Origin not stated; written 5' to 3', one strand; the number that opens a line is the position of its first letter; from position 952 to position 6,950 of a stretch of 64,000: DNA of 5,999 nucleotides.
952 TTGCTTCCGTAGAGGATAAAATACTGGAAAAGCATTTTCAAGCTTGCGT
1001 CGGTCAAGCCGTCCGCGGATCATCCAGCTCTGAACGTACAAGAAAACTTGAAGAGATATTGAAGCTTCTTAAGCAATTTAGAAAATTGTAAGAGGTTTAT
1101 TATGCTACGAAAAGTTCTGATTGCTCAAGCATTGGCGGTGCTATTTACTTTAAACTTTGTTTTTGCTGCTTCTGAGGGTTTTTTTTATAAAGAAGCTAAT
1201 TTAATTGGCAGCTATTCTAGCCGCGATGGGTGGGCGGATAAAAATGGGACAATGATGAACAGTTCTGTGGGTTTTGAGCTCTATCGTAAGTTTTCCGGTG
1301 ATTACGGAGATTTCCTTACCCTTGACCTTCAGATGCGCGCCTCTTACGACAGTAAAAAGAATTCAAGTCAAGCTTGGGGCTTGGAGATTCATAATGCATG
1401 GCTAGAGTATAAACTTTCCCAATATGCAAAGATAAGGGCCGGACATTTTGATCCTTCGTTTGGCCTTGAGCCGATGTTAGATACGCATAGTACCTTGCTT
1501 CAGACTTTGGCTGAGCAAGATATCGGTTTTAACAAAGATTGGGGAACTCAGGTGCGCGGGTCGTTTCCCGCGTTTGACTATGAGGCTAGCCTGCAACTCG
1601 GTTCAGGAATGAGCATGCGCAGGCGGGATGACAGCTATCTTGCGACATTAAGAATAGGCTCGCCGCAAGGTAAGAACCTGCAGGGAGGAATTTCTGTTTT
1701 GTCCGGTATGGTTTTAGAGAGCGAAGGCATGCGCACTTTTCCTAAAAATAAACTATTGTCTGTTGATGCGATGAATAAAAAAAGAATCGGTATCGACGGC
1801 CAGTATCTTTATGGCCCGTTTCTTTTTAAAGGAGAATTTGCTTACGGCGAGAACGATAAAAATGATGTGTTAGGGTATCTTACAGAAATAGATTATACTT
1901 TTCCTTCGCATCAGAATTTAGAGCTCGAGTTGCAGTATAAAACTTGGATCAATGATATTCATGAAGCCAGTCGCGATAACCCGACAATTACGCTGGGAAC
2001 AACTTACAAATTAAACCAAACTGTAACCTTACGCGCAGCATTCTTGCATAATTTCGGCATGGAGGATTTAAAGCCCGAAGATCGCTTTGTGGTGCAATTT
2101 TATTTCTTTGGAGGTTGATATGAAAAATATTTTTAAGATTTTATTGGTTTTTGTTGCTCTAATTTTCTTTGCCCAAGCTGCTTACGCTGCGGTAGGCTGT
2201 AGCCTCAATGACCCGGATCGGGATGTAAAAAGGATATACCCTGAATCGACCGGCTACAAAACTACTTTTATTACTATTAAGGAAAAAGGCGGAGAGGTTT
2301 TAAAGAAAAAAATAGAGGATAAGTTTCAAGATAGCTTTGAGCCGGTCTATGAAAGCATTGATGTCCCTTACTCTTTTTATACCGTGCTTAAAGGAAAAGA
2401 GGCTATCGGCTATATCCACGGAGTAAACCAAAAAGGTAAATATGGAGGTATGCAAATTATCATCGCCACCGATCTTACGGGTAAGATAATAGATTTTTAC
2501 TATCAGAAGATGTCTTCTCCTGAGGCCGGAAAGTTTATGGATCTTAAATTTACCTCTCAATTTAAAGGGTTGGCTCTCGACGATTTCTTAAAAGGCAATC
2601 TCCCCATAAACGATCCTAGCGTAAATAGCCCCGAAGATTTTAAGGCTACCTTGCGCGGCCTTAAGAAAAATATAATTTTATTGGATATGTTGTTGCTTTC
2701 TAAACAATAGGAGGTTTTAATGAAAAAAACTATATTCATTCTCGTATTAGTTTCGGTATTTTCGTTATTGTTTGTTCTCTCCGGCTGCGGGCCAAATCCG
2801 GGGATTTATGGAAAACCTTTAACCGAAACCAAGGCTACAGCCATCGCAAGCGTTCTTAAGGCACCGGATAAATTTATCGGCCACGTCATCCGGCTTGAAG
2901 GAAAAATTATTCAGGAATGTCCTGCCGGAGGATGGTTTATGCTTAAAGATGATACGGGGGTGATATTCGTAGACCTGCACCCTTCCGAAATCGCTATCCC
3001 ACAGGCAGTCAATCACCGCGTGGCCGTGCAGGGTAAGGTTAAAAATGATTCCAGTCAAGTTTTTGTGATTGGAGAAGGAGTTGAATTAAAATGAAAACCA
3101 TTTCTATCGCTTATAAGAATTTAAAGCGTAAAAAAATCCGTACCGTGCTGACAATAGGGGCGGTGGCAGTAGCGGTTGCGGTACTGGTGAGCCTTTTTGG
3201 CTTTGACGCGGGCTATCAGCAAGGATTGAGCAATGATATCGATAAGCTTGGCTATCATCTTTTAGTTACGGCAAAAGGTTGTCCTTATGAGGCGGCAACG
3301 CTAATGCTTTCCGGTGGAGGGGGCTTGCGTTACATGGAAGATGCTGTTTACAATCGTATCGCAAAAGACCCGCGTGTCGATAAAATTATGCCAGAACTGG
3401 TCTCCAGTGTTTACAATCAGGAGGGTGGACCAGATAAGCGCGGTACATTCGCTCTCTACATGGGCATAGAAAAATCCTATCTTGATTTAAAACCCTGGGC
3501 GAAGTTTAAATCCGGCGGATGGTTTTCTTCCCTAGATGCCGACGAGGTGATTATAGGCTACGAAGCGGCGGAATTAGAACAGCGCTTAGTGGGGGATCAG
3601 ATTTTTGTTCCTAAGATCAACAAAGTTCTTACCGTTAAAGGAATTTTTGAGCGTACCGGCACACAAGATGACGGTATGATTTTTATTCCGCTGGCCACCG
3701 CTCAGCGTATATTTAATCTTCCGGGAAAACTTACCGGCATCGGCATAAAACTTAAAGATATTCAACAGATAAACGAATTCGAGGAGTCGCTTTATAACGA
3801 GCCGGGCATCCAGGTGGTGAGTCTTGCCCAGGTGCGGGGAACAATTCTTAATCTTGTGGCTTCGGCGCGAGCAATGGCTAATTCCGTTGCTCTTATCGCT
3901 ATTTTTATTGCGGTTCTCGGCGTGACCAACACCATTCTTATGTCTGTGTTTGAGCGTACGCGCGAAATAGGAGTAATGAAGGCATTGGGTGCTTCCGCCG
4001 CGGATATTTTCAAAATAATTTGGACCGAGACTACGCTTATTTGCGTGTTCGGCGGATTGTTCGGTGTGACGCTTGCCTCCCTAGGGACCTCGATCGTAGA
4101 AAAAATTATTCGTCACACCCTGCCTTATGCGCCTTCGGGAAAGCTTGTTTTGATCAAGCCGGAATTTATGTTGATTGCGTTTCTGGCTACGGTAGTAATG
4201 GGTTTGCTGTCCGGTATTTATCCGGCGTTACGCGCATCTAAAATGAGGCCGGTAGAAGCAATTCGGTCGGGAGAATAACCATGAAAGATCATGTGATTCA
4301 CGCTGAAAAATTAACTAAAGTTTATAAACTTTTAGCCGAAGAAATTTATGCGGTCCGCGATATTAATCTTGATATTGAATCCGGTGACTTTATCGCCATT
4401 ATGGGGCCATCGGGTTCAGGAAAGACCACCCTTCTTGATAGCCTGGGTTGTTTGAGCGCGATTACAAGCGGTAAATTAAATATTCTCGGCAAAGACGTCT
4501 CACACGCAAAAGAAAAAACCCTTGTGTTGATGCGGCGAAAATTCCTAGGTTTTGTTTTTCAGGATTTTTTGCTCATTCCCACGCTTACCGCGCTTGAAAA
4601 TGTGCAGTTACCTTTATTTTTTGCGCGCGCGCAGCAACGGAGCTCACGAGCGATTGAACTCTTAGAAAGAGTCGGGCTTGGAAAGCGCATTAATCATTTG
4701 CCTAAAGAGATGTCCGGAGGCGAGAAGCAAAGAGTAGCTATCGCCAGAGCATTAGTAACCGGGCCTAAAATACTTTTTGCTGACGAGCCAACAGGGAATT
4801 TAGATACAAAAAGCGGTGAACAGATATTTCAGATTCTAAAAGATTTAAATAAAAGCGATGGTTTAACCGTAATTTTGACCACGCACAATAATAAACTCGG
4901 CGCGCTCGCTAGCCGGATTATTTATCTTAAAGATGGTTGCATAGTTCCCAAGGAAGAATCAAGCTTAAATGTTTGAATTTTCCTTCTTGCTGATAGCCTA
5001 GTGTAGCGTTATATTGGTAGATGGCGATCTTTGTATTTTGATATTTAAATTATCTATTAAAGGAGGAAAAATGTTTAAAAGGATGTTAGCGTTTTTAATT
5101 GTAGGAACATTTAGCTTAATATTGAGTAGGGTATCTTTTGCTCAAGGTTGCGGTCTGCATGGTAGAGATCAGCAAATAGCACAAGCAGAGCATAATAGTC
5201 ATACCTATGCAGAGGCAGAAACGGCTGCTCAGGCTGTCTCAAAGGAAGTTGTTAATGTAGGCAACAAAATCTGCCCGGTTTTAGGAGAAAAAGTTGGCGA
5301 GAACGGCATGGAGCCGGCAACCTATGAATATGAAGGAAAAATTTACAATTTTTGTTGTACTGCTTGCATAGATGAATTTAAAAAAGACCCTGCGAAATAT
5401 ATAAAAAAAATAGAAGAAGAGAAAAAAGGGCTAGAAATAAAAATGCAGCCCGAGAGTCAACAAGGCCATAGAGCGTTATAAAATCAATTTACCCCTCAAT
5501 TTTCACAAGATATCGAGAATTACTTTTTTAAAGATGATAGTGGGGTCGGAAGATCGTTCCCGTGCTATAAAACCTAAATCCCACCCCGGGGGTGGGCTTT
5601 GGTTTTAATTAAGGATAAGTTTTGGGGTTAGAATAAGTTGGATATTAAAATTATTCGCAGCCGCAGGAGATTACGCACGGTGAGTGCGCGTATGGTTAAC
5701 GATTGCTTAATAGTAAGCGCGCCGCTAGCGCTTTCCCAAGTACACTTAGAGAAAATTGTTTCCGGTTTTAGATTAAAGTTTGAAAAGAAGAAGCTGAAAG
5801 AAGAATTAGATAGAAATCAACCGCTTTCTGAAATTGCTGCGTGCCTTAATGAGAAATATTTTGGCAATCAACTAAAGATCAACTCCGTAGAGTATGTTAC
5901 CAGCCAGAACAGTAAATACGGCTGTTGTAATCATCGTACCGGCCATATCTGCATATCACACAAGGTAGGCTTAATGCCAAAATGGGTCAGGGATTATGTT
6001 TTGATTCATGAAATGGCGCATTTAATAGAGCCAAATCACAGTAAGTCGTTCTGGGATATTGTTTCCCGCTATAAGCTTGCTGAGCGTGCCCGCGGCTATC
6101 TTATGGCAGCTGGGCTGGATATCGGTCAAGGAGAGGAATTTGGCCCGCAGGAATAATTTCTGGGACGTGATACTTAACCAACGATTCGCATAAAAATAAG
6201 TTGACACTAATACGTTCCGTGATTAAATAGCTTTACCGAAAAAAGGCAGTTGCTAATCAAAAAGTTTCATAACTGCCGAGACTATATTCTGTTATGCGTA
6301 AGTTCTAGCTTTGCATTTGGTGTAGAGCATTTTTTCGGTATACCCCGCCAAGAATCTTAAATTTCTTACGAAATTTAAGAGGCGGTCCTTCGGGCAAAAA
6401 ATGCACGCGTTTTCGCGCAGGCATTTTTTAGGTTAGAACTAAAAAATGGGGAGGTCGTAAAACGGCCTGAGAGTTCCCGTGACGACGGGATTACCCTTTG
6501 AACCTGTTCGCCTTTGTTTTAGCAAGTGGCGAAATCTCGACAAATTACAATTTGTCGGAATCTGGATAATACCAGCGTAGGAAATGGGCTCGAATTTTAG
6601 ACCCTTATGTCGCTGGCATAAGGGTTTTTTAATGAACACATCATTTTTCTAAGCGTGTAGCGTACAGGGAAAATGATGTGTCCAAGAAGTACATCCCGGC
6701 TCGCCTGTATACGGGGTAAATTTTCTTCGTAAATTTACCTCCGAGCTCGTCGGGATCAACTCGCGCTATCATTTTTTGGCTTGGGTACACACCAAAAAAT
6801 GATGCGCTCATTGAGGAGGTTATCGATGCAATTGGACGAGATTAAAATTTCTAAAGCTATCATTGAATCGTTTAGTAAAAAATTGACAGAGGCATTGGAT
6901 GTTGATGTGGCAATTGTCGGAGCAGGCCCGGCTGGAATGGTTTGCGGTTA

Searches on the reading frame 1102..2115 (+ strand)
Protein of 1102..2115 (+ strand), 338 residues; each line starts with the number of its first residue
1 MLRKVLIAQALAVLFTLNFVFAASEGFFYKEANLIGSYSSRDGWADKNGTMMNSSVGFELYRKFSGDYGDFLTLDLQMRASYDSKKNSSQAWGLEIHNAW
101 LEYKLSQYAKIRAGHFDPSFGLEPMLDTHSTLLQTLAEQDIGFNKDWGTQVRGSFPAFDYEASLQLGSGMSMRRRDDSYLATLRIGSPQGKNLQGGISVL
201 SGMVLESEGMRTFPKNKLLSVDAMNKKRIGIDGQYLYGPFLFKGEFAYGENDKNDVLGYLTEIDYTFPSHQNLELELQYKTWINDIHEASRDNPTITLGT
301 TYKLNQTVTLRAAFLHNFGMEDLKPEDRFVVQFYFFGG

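Call 83: find_encoding_contigs(protein=window:1102-2115:+, flank=10000, max_places=1)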
Protein window:1102-2115:+ (338 aa): 2 contigs read that carry it; 1 place shown.
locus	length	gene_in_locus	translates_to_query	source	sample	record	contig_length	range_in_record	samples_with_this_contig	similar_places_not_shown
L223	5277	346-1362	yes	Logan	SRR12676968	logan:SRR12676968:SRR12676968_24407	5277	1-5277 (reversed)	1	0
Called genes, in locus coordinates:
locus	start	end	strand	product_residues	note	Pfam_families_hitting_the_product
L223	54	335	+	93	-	PF02583:Trns_repr_metal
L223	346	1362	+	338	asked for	-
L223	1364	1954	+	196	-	-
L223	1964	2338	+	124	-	-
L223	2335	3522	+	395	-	PF12704:MacB_PCD, PF02687:FtsX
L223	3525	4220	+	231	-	PF02463:SMC_N (faint), PF00005:ABC_tran, PF13304:AAA_21 (weak)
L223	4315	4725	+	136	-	PF04945:YHS, PF08394:Arc_trans_TRASH (faint)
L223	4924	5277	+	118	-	?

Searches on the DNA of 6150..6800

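Call 87: search_rna_families(source=window, start=6150, end=6800, threshold=evalue, max_evalue=1)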
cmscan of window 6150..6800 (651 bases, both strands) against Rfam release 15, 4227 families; matches with E-value up to 1: 5.
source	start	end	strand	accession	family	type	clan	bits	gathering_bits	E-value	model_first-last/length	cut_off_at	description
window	6437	6600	+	RF00059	TPP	Cis-reg; riboswitch;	-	32.2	54.3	0.0002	1-105/105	no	TPP riboswitch aptamer (THI element)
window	6492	6633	+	RF00515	PyrR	Cis-reg;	-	24.7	54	0.4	1-115/115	no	PyrR binding site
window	6218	6343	+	RF00557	L10_leader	Cis-reg; leader;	-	19.9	44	0.69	1-138/138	no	Ribosomal protein L10 leader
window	6397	6479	-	RF00512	Leu_leader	Cis-reg; leader;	-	17.5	50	0.61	1-148/148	no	Leucine operon leader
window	6368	6494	+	RF00195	RsmY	Gene; sRNA;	CL00106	13.3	57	0.89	1-121/121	no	RsmY RNA family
